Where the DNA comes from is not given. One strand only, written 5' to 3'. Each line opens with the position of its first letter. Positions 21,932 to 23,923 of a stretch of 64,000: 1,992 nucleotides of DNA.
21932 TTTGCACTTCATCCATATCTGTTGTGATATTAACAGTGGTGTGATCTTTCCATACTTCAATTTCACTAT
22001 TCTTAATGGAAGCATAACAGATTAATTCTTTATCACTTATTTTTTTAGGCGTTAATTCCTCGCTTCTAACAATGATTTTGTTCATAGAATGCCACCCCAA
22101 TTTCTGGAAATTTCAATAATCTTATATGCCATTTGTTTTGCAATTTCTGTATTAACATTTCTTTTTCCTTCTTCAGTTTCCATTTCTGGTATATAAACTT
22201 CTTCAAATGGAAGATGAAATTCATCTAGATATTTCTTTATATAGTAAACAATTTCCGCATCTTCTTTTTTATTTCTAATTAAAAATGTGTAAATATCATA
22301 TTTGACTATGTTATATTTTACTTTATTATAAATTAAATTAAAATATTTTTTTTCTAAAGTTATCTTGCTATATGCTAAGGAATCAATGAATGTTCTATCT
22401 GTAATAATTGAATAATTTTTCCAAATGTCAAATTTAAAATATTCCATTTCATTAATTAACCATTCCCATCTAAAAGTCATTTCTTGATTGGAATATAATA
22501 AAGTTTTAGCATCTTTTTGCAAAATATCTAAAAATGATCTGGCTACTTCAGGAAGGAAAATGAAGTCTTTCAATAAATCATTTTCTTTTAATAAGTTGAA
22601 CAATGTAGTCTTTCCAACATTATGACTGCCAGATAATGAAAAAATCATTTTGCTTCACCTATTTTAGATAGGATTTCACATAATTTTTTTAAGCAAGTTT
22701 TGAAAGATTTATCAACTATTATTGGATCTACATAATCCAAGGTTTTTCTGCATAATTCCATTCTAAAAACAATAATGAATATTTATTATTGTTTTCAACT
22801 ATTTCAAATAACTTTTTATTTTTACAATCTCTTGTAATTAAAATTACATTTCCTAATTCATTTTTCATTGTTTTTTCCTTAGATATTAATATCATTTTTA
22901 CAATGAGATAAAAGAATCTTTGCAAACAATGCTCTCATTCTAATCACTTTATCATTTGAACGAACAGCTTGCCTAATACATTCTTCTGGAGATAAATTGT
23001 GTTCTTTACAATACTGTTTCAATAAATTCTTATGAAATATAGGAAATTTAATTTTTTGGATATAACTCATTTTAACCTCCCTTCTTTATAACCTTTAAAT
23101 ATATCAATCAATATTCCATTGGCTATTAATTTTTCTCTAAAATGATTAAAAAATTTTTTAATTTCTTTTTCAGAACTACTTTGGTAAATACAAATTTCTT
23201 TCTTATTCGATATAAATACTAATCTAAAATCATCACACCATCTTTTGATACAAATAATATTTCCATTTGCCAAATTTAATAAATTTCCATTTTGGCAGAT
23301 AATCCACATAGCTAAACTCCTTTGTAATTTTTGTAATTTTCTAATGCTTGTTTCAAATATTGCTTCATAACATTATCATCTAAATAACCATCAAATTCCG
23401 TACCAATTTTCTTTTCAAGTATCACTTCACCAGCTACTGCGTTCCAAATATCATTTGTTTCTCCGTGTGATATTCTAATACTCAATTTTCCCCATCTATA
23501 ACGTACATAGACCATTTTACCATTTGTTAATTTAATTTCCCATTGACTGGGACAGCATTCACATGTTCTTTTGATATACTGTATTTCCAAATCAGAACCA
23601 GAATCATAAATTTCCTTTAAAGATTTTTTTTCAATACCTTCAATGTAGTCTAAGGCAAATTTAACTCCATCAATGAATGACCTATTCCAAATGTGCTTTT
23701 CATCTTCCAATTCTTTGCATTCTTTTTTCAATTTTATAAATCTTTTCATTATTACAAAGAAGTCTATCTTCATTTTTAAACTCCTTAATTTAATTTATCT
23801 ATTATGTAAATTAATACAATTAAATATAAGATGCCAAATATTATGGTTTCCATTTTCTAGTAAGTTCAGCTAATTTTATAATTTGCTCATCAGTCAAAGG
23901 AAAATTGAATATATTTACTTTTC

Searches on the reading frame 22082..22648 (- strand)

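Call 17: search_protein_families(library=pfam, proteins=[window:22082-22648:-], max_evalue=0.01)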
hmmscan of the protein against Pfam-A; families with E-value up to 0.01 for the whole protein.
window:22082-22648:- (188 aa): 1 family
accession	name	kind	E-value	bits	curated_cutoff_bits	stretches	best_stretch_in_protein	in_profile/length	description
PF13521.12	AAA_28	-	1.1e-07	32.6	27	1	5-110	4-105/164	AAA domain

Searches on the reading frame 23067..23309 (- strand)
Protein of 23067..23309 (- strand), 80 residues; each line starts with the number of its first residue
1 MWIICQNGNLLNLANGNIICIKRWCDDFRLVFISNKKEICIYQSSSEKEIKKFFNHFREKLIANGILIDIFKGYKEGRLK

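Call 45: search_protein_families(library=pfam, proteins=[window:23067-23309:-], max_evalue=1)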
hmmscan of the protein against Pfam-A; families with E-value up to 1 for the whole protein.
window:23067-23309:- (80 aa): 1 family
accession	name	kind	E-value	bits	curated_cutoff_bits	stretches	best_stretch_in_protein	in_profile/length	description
PF14307.12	Glyco_tran_WbsX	-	0.037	13.9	25.1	1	22-66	144-188/350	Glycosyltransferase WbsX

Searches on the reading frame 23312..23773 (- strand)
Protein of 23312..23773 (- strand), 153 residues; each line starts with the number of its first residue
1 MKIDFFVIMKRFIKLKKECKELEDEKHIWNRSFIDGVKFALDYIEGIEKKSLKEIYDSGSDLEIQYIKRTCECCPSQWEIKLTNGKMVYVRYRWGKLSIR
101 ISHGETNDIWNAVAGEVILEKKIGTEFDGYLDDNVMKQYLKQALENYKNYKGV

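Call 17: search_protein_families(library=pfam, proteins=[window:23312-23773:-], max_evalue=0.01)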
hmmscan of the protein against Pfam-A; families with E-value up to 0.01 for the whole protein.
window:23312-23773:- (153 aa): 0 families

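Call 54: search_protein_families(library=phrogs, proteins=[window:23312-23773:-], max_evalue=0.01)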
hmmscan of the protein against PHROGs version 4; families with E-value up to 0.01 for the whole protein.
window:23312-23773:- (153 aa): 2 families
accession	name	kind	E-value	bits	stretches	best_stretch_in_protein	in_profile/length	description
phrog_16837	-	unknown function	2.3e-07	32.2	1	64-109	15-60/103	-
phrog_21607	-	unknown function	0.0017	19.7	0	63-143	7-76/89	-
